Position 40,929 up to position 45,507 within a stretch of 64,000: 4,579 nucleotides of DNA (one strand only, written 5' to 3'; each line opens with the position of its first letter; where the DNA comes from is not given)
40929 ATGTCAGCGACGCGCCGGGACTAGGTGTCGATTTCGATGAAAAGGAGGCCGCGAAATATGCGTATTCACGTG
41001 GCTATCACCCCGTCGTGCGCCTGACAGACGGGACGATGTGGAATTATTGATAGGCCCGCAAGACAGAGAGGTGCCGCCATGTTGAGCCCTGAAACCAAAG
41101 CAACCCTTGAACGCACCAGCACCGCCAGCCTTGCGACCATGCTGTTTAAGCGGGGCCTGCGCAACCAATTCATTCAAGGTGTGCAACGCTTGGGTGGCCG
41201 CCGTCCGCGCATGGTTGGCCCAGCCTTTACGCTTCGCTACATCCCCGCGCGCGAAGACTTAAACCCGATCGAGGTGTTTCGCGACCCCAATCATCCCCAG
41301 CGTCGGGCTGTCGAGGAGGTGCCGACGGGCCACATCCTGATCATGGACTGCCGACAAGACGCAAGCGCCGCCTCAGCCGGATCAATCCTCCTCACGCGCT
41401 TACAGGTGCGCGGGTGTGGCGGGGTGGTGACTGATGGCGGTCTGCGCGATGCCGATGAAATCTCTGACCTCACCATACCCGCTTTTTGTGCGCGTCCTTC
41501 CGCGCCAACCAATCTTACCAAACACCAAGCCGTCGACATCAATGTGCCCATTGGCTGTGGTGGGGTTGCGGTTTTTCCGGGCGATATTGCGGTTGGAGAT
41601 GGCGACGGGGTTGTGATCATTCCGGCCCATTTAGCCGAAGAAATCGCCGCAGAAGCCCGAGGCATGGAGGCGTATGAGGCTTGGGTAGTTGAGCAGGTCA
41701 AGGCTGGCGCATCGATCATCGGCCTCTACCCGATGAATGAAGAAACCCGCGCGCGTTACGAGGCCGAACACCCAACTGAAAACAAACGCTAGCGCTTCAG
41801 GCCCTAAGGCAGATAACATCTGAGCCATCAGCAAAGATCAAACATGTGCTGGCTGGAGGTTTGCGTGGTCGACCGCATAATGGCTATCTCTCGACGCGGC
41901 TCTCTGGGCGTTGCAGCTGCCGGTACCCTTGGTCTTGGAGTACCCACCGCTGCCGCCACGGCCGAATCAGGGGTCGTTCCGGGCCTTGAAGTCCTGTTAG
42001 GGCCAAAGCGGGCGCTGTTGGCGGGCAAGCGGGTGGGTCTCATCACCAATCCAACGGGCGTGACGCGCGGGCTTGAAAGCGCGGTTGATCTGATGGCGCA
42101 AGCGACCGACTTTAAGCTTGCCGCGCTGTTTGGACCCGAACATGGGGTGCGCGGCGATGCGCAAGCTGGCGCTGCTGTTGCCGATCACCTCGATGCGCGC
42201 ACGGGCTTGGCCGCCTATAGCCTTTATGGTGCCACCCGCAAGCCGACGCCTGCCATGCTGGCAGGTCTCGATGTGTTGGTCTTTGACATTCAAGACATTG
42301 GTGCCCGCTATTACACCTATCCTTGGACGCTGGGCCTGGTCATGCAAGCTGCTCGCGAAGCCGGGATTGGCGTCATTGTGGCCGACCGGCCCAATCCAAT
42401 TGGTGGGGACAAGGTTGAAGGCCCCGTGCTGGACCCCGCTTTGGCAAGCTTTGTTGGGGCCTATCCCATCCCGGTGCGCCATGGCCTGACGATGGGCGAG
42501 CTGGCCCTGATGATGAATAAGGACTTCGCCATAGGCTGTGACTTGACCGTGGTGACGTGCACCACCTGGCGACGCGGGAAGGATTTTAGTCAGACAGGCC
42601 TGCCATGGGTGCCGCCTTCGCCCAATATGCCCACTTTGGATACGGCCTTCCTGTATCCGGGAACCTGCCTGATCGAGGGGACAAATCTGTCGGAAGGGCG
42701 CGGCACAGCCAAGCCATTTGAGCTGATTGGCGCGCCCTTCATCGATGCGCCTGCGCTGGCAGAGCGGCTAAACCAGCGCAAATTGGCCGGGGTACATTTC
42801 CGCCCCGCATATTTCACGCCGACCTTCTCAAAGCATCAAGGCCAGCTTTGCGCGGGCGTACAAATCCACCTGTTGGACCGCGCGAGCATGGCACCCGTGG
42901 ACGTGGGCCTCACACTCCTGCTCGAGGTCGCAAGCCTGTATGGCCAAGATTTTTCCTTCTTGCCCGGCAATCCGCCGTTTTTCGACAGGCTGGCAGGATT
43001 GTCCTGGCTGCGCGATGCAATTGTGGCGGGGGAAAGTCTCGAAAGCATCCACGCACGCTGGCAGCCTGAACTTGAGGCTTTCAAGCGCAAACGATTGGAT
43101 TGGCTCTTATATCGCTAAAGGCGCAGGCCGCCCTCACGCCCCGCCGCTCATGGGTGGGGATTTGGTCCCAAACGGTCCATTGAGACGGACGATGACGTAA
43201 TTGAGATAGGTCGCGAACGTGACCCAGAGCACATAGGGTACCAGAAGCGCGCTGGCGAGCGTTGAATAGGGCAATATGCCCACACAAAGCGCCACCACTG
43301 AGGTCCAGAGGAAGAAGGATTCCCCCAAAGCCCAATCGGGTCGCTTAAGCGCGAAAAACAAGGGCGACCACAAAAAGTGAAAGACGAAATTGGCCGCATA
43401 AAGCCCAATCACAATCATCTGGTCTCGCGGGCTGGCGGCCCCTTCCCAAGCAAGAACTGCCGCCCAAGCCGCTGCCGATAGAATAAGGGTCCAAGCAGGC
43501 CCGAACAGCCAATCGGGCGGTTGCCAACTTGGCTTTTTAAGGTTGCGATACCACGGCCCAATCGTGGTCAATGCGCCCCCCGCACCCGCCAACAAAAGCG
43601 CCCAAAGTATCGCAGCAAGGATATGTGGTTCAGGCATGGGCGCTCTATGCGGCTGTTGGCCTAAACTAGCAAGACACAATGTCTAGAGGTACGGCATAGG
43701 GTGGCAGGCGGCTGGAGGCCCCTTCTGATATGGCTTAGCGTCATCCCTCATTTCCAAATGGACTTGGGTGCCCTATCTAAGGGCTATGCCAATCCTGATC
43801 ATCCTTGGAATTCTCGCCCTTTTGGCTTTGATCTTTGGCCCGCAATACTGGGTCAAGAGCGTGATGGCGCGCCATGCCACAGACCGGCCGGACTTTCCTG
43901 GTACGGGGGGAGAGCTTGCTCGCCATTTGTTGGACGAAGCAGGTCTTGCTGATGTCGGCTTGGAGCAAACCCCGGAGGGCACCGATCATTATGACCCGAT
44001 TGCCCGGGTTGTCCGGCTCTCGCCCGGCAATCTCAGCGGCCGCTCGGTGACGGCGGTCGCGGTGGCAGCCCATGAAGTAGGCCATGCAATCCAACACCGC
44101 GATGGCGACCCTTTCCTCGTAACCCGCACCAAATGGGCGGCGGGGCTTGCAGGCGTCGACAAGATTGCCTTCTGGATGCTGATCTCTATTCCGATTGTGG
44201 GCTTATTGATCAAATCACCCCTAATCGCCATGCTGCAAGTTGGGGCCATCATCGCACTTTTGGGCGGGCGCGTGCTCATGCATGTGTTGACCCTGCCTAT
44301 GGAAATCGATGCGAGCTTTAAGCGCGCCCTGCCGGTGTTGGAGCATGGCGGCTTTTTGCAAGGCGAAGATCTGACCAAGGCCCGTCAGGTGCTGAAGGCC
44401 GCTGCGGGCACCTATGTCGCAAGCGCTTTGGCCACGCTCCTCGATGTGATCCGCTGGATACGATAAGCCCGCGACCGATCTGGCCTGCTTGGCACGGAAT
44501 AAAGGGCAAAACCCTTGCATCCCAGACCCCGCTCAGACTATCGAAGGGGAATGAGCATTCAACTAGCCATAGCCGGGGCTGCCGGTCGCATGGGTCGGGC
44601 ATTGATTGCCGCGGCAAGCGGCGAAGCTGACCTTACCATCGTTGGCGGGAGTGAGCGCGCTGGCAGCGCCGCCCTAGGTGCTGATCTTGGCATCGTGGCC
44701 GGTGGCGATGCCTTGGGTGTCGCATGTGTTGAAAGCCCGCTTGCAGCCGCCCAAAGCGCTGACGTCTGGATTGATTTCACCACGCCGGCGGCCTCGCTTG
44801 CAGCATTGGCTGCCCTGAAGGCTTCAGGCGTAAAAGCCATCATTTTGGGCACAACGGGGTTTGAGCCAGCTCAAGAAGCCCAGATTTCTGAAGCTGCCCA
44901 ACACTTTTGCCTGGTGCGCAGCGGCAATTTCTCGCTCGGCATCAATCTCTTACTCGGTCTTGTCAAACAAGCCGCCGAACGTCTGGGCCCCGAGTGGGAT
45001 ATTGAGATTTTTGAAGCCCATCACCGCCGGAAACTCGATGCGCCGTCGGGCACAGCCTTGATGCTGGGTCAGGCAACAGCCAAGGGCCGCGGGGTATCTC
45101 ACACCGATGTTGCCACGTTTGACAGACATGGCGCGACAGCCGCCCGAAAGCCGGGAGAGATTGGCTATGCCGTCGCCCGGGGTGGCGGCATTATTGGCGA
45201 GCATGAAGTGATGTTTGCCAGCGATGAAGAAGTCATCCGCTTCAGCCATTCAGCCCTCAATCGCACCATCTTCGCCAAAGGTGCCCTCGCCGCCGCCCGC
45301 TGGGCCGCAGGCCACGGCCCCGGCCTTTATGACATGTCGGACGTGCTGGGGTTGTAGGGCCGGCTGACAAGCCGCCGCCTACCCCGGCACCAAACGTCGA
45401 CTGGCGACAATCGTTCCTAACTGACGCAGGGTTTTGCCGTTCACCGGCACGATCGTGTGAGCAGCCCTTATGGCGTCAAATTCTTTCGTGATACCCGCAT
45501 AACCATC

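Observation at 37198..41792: Candidate undescribed branch of alginate catabolism: GntR-ToaA-like symporter-ManD-like dehydratase-RraA-like aldolase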

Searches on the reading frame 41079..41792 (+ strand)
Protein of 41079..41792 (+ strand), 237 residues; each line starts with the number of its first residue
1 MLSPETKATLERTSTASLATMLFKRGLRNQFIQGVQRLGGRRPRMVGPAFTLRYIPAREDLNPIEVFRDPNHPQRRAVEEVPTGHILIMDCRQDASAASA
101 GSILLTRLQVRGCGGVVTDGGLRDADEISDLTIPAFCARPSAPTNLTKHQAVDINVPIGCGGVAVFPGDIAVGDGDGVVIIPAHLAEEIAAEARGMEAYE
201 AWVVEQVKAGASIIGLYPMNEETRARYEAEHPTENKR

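Call 4: search_protein_families(library=pfam, proteins=[window:41079-41792:+])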
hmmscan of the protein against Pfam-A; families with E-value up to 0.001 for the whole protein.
window:41079-41792:+ (237 aa): 1 family
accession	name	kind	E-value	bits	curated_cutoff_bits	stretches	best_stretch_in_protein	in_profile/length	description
PF03737.21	RraA-like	-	5.7e-31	108.2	24.5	1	16-180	2-152/152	Aldolase/RraA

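Call 6: search_solved_structures(query=window:41079-41792:+, max_evalue=0.00001)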
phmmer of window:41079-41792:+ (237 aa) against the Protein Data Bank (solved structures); distinct sequences matched with E-value up to 0.00001: 9.
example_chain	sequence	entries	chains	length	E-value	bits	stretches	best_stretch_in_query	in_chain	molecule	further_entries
5x15_A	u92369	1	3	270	3.5e-29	105.2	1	8-229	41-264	Putative transferase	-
3k4i_A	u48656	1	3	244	3.9e-18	69.1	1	11-213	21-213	uncharacterized protein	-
3noj_A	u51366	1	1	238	1.1e-15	61.1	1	75-225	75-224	4-carboxy-4-hydroxy-2-oxoadipate aldolase/oxaloacetate decarboxylase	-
1j3l_A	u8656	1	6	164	1.2e-11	47.9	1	63-183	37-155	Demethylmenaquinone Methyltransferase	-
5ir2_A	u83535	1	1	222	5.7e-11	45.7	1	75-193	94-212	Cellulase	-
3c8o_A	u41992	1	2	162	4.1e-09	39.6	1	64-185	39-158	Regulator of ribonuclease activity A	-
2pcn_A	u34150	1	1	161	9.5e-09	38.4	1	63-182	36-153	S-adenosylmethionine:2-demethylmenaquinone methyltransferase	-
1nxj_A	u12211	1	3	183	1.6e-08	37.6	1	66-181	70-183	Probable S-adenosylmethionine:2-demethylmenaquinone methyltransferase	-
2c5q_A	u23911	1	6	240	7.1e-06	29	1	45-185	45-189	RRAA-LIKE PROTEIN YER010C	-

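Call 7: search_protein_families(library=ncbifam, proteins=[window:41079-41792:+])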
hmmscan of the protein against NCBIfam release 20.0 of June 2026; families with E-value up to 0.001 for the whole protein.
window:41079-41792:+ (237 aa): 10 families
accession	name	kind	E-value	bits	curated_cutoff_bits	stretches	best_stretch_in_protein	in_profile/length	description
NF006093.0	PRK08245.1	subfamily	2.2e-101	338.3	208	1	2-232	6-236/240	hypothetical protein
NF009399.0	PRK12764.1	equivalog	1.8e-65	221.9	444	1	2-232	268-495/501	fumarylacetoacetate hydrolase family protein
NF004850.0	PRK06201.1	subfamily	2.6e-26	92.5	231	1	71-211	68-207/222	hypothetical protein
NF006731.0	PRK09262.1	equivalog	1.7e-25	89.9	179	1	76-223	74-220/229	4-carboxy-4-hydroxy-2-oxoadipate aldolase/oxaloacetate decarboxylase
TIGR02798.1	ligK_PcmE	equivalog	1.9e-23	83.2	304.5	1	76-222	68-213/222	4-carboxy-4-hydroxy-2-oxoadipate aldolase/oxaloacetate decarboxylase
NF005442.0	PRK07028.1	equivalog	2.4e-22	79.1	593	1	10-213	233-417/430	bifunctional hexulose-6-phosphate synthase/ribonuclease regulator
NF006875.0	PRK09372.1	equivalog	9.6e-12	44.9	136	1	65-186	40-159/161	ribonuclease E activity regulator RraA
TIGR01935.1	NOT-MenG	subfamily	1.3e-11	44.6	123.8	1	64-180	35-149/150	RraA family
NF009134.0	PRK12487.1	equivalog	4.8e-08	32.9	196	1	71-185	45-158/161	putative 4-hydroxy-4-methyl-2-oxoglutarate aldolase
TIGR02998.1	RraA_entero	equivalog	0.00021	21.4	241.25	1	78-184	52-157/161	ribonuclease E activity regulator RraA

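Call 9: find_homologous_proteins(query=window:41079-41792:+, max_evalue=1e-20)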
Query window:41079-41792:+ (237 aa): 8000 proteins with E <= 1e-20 among 8000 candidates; the best 120 are listed.
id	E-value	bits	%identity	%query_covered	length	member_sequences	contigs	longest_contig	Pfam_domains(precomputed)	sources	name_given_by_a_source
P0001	1.1e-153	527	100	100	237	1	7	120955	PF03737.22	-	-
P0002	3.8e-153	526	100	100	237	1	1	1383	PF03737.22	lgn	-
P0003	3.9e-153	526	100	100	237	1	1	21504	PF03737.22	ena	-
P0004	1.3e-152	524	99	100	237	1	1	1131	PF03737.22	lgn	-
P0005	1.9e-152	523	99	100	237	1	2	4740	PF03737.22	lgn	-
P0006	5.9e-145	499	95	100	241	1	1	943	PF03737.22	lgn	-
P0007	1.3e-140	485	93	98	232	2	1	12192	PF03737.22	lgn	-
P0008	4.4e-136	470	88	99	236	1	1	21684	PF03737.22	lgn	-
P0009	2.1e-135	468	89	96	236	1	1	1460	PF03737.22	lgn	-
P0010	1.8e-134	464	89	97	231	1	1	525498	PF03737.22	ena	-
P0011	1.3e-133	462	88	97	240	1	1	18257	PF03737.22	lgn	-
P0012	4.2e-130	450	88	97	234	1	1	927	PF03737.22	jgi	jgi:regulator of RNase E activity RraA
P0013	4.1e-129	447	87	97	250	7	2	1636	PF03737.22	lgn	-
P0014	3.9e-127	441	80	99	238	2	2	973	PF03737.22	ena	-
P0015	6.7e-127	440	83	97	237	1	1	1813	PF03737.22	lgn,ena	-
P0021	4.9e-124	430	82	96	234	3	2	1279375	PF03737.22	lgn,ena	-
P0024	1.1e-123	429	80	99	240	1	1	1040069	PF03737.22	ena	-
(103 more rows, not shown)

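Call 10: find_encoding_contigs(protein=P0010, flank=10000, max_places=3)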
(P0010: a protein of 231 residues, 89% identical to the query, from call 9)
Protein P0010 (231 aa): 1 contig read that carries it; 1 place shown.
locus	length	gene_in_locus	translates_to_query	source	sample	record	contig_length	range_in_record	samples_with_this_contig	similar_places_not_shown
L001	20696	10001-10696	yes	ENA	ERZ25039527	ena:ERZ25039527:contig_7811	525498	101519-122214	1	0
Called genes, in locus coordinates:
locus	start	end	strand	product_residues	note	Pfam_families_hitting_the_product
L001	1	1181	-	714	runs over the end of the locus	PF05426:Alginate_lyase, PF22686:Alg17C_C (faint), PF07940:Hepar_II_III_C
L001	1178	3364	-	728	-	PF22842:Pel9A-like_beta_helix (faint), PF14592:Chondroitinas_B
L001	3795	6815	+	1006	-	PF07715:Plug, PF00593:TonB_dep_Rec_b-barrel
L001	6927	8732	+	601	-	PF00474:SSF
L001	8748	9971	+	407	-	PF02746:MR_MLE_N, PF13378:MR_MLE_C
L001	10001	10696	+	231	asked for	PF03737:RraA-like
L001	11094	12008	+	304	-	PF00085:Thioredoxin, PF00578:AhpC-TSA (weak), PF08534:Redoxin (weak), PF13098:Thioredoxin_2 (weak), PF13905:Thioredoxin_8 (weak), PF14559:TPR_19, PF14561:TPR_20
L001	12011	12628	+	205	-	PF02190:LON_substr_bdg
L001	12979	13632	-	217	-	-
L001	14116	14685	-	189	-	PF13245:AAA_19, PF13604:AAA_30, PF22232:TraI_hel_assoc_N, PF13086:AAA_11 (weak)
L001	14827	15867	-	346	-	PF03389:MobA_MobL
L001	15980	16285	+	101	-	PF06412:TraD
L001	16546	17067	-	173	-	PF00994:MoCF_biosynth, PF03454:MoeA_C (weak)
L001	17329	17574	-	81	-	PF03453:MoeA_N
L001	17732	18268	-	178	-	PF00994:MoCF_biosynth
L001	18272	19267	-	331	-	PF04055:Radical_SAM, PF06463:Mob_synth_C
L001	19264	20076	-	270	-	PF13145:Rotamase_2, PF13616:Rotamase_3, PF00639:Rotamase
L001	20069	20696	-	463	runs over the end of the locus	PF02613:Nitrate_red_del, PF02665:Nitrate_red_gam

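Call 11: find_encoding_contigs(protein=P0021, flank=10000, max_places=3)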
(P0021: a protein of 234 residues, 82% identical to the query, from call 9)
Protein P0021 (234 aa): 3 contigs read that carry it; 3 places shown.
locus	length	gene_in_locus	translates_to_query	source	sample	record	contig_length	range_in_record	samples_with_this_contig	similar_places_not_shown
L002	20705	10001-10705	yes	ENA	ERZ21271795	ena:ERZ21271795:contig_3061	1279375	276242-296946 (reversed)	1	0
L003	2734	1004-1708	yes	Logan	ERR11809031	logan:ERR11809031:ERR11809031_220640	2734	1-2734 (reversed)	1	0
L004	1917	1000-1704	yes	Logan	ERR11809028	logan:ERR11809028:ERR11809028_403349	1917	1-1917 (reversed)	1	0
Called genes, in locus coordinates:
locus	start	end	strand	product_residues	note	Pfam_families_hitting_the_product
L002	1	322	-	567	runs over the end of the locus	PF08811:DUF1800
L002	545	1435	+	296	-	-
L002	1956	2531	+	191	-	-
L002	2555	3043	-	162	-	PF08592:Anthrone_oxy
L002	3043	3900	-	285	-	PF01370:Epimerase (faint), PF05368:NmrA (faint), PF13460:NAD_binding_10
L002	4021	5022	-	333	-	PF12625:Arabinose_bd, PF12833:HTH_18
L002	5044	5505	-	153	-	PF00376:MerR, PF13411:MerR_1, PF09278:MerR-DNA-bind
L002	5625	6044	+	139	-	PF00903:Glyoxalase, PF13669:Glyoxalase_4, PF18029:Glyoxalase_6 (weak)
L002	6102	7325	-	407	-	PF02746:MR_MLE_N, PF13378:MR_MLE_C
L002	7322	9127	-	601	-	PF00474:SSF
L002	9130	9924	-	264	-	PF00392:GntR, PF07729:FCD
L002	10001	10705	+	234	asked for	PF03737:RraA-like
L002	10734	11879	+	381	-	PF01408:GFO_IDH_MocA, PF22725:GFO_IDH_MocA_C3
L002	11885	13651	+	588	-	PF00474:SSF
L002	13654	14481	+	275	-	-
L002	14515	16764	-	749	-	PF05426:Alginate_lyase, PF07940:Hepar_II_III_C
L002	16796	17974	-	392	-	PF03786:UxuA, PF01261:AP_endonuc_2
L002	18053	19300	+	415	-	PF01566:Nramp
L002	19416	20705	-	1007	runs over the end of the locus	PF07715:Plug, PF00593:TonB_dep_Rec_b-barrel, PF14905:OMP_b-brl_3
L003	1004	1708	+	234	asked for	PF03737:RraA-like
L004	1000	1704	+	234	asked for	PF03737:RraA-like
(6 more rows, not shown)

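Call 12: find_encoding_contigs(protein=P0024, flank=10000, max_places=3)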
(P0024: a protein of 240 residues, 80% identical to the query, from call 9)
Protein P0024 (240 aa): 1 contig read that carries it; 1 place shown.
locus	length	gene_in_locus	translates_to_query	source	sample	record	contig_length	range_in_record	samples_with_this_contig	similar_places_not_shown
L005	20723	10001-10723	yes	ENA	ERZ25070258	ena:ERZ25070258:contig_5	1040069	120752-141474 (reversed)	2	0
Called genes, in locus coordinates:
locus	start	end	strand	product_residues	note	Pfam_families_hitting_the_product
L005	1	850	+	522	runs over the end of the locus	PF00732:GMC_oxred_N, PF05199:GMC_oxred_C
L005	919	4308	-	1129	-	PF27621:DUF8355 (weak), PF05567:T4P_PilY1, PF13360:PQQ_2 (faint)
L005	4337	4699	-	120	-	-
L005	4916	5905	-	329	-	PF13409:GST_N_2, PF13410:GST_C_2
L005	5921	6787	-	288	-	PF02678:Pirin, PF05726:Pirin_C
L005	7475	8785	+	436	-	PF07969:Amidohydro_3, PF01979:Amidohydro_1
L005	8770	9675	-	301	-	PF23678:YqhI, PF01738:DLH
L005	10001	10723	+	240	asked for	PF03737:RraA-like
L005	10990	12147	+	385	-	PF01566:Nramp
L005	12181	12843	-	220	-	PF00702:Hydrolase, PF13419:HAD_2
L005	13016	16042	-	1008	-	PF07715:Plug, PF00593:TonB_dep_Rec_b-barrel, PF14905:OMP_b-brl_3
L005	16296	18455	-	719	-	PF05426:Alginate_lyase, PF07940:Hepar_II_III_C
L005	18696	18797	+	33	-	-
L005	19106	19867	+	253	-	PF00392:GntR, PF07729:FCD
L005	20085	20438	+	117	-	PF07883:Cupin_2, PF02311:AraC_binding (weak)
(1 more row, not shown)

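Call 29: find_related_loci(query=A1, collection=genome_contigs, flank=10000)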
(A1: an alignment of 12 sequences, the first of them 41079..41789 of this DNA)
Query A1 (237 aa) in genome_contigs; peptide patterns used: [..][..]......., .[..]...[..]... (x = any residue, [..] = any of these).
599 stretches matched a pattern (row limit reached: there are more); 596 encode a relative of the query (tblastn E <= 1e-3); the best 80 are kept; 80 distinct loci.
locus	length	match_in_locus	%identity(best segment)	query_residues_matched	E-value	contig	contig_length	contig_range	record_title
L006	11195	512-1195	79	2-229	4e-126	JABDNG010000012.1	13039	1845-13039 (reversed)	MAG: Woeseiaceae bacterium isolate SS_bin_121 k127_1200121, whole genome shotgun sequence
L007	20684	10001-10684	76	2-229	7e-123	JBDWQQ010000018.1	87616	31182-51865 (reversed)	MAG: Halioglobus sp. isolate LC.107.M.D6_472_47 LC_107_M_D6_472_47_000000000018, whole genome shotgun sequence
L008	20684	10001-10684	75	2-229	1e-119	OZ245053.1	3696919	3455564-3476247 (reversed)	MAG: Woeseiaceae bacterium isolate 4718722b-8c10-401d-82db-3c14cb848c61 genome assembly, chromosome: 1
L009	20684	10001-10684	75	2-229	2e-118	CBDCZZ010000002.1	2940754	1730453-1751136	MAG: Woeseiaceae bacterium isolate 85ae31f4-af88-4ca0-a4c6-92000f22cee6 genome assembly, contig: contig_2, whole genome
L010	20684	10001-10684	70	2-229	5e-109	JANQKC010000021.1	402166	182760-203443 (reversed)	MAG: Alphaproteobacteria bacterium isolate PL25a_bin.144 k99_3630926, whole genome shotgun sequence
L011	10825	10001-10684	67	2-228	2e-99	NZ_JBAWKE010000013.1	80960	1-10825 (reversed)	Frigidibacter sp. MR17.24 Scaffold13, whole genome shotgun sequence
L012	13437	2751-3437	67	2-229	1e-99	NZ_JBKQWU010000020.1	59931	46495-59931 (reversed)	Amaricoccus sp. W119 Scaffold20, whole genome shotgun sequence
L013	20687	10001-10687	66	2-229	1e-99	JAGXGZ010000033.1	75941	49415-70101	MAG: Roseobacter sp. isolate LH_M50 k141_347294, whole genome shotgun sequence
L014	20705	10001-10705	62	2-235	4e-99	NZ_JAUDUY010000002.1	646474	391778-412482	Robiginitalea aurantiaca strain M39 scaffold_2_length=646475, whole genome shotgun sequence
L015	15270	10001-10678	64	2-227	7e-99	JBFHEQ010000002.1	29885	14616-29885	MAG: Hydrogenophaga sp. isolate Mix_sand07.2021.05.G.103 k141_1696861_length_29885_cov_21.2386, whole genome shotgun seq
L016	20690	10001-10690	65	1-229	4e-98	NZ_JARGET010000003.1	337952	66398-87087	Hoeflea sp. YIM 152468 Scaffold3, whole genome shotgun sequence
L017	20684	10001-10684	63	2-229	1e-97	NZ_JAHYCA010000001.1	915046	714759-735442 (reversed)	Billgrantia antri strain Y3S6 contig1, whole genome shotgun sequence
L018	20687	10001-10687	66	2-229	2e-97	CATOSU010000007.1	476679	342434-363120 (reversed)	MAG: uncultured Rhodobacteraceae bacterium isolate 40c057d4-95a5-45c8-a4db-551b3d3aec29 genome assembly, contig: contig_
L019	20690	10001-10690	65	1-229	5e-97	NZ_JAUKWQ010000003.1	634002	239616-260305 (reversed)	Rhizobium oryzicola strain 05753 NODE_3_length_634002_cov_23.790353, whole genome shotgun sequence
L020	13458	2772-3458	66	2-229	5e-97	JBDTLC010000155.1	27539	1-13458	MAG: Paralcaligenes sp. isolate cluster2_bin.92 k127_409628, whole genome shotgun sequence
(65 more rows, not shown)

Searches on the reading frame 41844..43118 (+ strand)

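Call 4: search_protein_families(library=pfam, proteins=[window:41844-43118:+])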
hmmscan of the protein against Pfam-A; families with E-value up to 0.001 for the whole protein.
window:41844-43118:+ (424 aa): 2 families
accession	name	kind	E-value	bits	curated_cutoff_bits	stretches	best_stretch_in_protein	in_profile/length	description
PF07075.17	NamZ_N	-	1.7e-86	289.2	26.9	1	64-265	1-202/203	Exo-beta-N-acetylmuramidase NamZ, N-terminal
PF20732.2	NamZ_C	-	5.7e-56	189.9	25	1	269-423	1-152/152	Exo-beta-N-acetylmuramidase NamZ, C-terminal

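Call 7: search_protein_families(library=ncbifam, proteins=[window:41844-43118:+])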
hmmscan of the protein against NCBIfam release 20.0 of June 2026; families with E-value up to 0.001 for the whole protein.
window:41844-43118:+ (424 aa): 0 families

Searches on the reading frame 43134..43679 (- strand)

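Call 26: search_protein_families(library=pfam, proteins=[window:43134-43679:-])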
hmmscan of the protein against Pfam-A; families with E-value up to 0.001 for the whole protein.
window:43134-43679:- (181 aa): 1 family
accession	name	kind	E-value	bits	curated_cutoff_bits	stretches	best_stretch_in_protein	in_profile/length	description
PF03073.20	TspO_MBR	-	9e-40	136.2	24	1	24-164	2-144/145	TspO/MBR family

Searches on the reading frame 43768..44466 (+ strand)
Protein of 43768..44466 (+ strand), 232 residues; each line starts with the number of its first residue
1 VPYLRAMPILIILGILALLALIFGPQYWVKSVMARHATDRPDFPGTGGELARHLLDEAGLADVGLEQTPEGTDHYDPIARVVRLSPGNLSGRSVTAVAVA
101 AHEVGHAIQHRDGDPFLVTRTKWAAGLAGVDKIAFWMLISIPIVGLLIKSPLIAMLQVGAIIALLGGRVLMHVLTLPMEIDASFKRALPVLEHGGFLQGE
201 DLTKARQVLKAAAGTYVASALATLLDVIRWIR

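Call 4: search_protein_families(library=pfam, proteins=[window:43768-44466:+])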
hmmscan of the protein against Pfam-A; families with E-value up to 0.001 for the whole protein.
window:43768-44466:+ (232 aa): 1 family
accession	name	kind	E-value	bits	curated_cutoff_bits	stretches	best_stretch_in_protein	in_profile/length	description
PF04298.18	Zn_peptidase_2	-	4.2e-60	203.4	27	1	13-231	3-214/218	Putative neutral zinc metallopeptidase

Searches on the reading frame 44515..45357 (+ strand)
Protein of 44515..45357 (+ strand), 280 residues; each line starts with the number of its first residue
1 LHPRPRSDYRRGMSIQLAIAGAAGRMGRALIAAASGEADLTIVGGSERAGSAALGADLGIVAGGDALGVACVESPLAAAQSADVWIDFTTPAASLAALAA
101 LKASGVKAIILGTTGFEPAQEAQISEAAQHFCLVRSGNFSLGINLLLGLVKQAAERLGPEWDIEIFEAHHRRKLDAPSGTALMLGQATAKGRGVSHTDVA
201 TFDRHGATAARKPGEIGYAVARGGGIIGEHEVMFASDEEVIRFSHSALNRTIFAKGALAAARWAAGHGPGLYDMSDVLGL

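Call 4: search_protein_families(library=pfam, proteins=[window:44515-45357:+])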
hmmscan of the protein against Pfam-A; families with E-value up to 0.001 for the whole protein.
window:44515-45357:+ (280 aa): 2 families
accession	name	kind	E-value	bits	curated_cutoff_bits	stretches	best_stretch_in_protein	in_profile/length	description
PF05173.19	DapB_C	-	2.2e-42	144.4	27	1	142-278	1-121/121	Dihydrodipicolinate reductase, C-terminus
PF01113.26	DapB_N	-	1.8e-29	102.8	25.6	1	15-139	1-124/124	Dihydrodipicolinate reductase, N-terminus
